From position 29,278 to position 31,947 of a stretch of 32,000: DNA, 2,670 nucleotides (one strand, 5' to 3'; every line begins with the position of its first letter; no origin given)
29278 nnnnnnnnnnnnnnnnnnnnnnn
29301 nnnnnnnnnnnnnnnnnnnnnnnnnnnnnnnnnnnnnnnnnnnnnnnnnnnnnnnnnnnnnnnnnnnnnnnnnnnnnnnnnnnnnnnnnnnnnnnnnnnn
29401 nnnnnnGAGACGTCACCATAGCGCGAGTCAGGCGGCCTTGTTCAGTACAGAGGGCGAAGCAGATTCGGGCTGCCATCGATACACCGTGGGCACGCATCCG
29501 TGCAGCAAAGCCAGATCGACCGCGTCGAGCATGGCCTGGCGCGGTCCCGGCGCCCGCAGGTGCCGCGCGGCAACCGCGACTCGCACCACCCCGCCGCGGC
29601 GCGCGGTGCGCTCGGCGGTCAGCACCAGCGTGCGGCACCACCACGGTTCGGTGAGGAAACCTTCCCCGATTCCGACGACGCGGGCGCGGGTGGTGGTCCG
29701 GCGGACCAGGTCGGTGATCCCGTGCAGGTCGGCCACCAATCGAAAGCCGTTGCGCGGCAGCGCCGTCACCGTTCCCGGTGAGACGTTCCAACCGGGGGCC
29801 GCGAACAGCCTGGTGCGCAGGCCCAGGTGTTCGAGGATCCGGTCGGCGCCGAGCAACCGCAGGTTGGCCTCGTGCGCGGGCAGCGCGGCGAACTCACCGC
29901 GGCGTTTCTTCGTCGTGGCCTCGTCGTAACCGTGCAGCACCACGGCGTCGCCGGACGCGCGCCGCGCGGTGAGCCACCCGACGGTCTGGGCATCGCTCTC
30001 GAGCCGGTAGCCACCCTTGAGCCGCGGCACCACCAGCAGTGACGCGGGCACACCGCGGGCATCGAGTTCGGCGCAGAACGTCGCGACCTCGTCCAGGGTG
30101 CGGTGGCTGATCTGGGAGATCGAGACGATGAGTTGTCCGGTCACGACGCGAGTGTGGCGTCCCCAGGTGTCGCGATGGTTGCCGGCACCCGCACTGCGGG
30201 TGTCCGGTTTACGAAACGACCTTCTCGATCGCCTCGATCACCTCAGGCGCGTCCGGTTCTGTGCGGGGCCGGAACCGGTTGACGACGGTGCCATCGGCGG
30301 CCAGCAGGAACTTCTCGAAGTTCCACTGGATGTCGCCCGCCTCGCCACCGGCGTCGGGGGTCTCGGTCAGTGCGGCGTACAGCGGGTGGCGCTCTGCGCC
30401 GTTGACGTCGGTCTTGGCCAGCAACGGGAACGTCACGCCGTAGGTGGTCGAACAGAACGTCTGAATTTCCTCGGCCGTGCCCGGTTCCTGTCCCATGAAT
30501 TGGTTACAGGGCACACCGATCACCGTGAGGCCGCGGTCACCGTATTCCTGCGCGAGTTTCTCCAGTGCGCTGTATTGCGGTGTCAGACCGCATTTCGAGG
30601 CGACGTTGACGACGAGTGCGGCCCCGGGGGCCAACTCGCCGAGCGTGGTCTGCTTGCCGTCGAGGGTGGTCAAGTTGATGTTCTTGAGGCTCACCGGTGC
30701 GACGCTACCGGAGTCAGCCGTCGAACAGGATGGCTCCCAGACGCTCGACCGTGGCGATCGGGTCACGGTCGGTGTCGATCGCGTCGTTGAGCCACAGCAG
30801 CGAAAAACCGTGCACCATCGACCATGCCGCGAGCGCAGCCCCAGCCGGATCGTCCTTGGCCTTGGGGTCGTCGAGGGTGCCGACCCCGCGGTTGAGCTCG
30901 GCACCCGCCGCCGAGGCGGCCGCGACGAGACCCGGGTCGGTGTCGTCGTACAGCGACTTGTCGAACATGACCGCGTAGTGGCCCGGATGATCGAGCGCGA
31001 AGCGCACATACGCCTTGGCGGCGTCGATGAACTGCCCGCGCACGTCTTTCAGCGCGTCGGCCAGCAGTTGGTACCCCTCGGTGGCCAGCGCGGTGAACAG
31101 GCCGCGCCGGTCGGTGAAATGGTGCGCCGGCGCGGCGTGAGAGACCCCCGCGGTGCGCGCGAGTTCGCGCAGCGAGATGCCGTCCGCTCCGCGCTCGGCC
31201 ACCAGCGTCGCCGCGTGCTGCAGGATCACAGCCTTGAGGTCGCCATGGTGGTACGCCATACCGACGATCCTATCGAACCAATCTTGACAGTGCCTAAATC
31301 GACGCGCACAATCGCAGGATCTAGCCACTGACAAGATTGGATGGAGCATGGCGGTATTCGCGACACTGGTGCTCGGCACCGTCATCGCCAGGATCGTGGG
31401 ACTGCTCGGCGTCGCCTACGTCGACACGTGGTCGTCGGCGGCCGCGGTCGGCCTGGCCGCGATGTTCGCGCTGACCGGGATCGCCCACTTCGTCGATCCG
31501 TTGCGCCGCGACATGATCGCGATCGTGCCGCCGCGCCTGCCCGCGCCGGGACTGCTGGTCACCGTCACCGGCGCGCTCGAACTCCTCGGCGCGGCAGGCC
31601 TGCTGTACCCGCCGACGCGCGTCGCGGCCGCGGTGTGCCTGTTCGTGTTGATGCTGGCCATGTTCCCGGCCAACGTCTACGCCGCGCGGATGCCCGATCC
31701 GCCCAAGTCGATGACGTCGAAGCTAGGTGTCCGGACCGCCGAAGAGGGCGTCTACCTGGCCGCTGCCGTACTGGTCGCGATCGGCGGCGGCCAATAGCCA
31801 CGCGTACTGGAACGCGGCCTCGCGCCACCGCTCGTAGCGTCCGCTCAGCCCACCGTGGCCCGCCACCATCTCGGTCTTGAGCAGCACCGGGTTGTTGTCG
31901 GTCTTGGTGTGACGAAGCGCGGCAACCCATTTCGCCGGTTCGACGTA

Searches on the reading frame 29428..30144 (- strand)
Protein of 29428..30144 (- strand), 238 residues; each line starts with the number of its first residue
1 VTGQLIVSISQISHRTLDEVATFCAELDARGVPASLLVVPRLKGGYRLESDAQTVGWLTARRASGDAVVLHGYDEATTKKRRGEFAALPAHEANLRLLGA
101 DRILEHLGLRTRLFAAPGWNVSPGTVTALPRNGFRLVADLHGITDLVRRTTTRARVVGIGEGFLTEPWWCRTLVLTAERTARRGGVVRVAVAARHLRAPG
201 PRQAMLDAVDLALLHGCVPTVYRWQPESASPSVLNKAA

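Call 11: search_protein_families(library=ncbifam, proteins=[window:29428-30144:-])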
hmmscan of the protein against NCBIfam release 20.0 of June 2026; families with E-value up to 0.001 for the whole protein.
window:29428-30144:- (238 aa): 1 family
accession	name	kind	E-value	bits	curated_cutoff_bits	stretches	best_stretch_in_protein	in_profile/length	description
NF053788.1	GlcNAc_PG_deac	equivalog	3.3e-18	66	280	1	4-213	2-227/241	N-acetylglucosaminyl phosphatidylglycerol deacetylase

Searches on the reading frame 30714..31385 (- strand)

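Call 11: search_protein_families(library=ncbifam, proteins=[window:30714-31385:-])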
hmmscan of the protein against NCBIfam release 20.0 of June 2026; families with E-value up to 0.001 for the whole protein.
window:30714-31385:- (223 aa): 9 families
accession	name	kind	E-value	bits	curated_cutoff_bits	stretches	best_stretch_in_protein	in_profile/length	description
NF037937.1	septum_RefZ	equivalog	2.9e-06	27.3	180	1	51-113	1-63/195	forespore capture DNA-binding protein RefZ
NF050111.1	TransRegSACE7040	equivalog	3.7e-06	27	250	1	52-125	4-77/186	SACE_7040 family transcriptional regulator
NF053516.1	TranRepPrsAVib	equivalog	1.2e-05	25.2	300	1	49-108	6-65/208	TetR family transcriptional repressor PsrA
NF001978.0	PRK00767.1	equivalog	8.3e-05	22.5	118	1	56-115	16-75/197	transcriptional regulator BetI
TIGR03384.1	betaine_BetI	equivalog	8.6e-05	22.3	201.3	1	56-111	15-70/189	choline-binding transcriptional repressor BetI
NF010319.1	PRK13756.1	equivalog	0.0001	22.2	265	1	52-103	5-56/199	tetracycline resistance transcriptional repressor TetR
NF041196.1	ScbR_bind_reg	equivalog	0.00018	21.7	150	1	52-120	9-77/191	ScbR family autoregulator-binding transcription factor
NF008402.0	PRK11202.1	equivalog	0.00055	19.7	151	1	58-116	21-79/211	HTH-type transcriptional repressor FabR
NF007949.0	PRK10668.1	equivalog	0.00083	18.9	271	0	51-103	13-65/216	multidrug efflux transporter transcriptional repressor AcrR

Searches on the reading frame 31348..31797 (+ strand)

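Call 11: search_protein_families(library=ncbifam, proteins=[window:31348-31797:+])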
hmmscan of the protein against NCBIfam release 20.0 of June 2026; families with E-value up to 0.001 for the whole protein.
window:31348-31797:+ (149 aa): 0 families

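Call 48: search_protein_families(library=pfam, proteins=[window:31348-31797:+])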
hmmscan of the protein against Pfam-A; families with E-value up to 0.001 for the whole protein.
window:31348-31797:+ (149 aa): 2 families
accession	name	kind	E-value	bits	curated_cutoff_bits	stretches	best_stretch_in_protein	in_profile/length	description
PF13564.11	DoxX_2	-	3.5e-05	24.3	26.3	1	33-112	3-84/103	DoxX-like family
PF07291.16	MauE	-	3.6e-05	24.5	27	1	30-114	6-92/128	Methylamine utilisation protein MauE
